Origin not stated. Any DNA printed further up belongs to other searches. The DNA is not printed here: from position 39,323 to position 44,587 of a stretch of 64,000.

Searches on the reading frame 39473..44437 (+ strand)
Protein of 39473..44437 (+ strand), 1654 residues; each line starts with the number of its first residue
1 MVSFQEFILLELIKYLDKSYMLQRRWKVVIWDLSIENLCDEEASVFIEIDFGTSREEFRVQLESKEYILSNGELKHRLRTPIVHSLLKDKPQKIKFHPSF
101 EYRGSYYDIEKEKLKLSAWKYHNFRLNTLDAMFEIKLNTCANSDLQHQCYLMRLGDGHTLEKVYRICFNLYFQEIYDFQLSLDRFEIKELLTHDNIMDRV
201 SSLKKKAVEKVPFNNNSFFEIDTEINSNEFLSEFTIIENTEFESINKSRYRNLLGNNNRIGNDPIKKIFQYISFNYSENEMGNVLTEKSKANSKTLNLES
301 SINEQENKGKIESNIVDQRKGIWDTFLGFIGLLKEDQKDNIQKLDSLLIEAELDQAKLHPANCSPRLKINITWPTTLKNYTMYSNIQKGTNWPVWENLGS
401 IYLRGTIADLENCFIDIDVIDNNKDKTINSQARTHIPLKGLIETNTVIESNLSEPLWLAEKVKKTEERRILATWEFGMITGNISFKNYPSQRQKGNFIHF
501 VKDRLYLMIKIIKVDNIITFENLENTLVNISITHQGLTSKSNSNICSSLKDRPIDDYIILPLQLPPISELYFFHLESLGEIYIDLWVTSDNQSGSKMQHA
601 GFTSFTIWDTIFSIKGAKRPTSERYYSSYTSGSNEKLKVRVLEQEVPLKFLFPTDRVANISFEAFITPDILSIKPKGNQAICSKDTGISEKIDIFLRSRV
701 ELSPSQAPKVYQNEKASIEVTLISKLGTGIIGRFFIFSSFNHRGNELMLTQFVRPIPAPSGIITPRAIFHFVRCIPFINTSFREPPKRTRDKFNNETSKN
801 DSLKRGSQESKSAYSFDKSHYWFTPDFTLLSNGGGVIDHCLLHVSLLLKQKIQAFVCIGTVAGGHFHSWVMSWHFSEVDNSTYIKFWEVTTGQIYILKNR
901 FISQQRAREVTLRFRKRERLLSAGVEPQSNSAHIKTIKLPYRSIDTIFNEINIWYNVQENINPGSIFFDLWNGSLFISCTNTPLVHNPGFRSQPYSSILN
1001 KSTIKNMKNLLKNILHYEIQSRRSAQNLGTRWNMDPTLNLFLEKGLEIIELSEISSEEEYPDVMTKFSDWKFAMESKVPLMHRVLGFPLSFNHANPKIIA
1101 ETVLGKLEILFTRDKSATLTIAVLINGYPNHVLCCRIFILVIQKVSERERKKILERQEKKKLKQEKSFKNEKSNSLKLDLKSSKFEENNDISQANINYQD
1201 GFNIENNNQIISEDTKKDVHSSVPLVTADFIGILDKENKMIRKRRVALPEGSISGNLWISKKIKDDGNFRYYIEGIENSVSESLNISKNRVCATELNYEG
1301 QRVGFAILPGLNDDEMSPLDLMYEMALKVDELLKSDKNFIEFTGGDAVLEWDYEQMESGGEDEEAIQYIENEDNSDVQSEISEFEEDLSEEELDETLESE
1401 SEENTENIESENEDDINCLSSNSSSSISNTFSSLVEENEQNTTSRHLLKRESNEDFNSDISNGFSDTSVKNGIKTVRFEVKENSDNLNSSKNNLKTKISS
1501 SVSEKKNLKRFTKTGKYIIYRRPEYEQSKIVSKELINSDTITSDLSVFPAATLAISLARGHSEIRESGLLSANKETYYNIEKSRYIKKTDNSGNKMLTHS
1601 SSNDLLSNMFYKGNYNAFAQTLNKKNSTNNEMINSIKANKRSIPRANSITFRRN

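Call 27: search_protein_families(library=pfam, proteins=[window:39473-44437:+])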
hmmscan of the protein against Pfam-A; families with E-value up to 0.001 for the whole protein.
window:39473-44437:+ (1654 aa): 2 families
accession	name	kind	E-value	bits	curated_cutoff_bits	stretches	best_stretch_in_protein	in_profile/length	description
PF24656.1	CEPT76_peptidase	-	1.5e-18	67.6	27.8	1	821-975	2-117/121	CEP76 peptidase-like domain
PF24652.2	CEP76_C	-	5.2e-09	36.5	22.5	1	1003-1139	4-135/140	Centrosomal protein of 76 kDa C-terminal domain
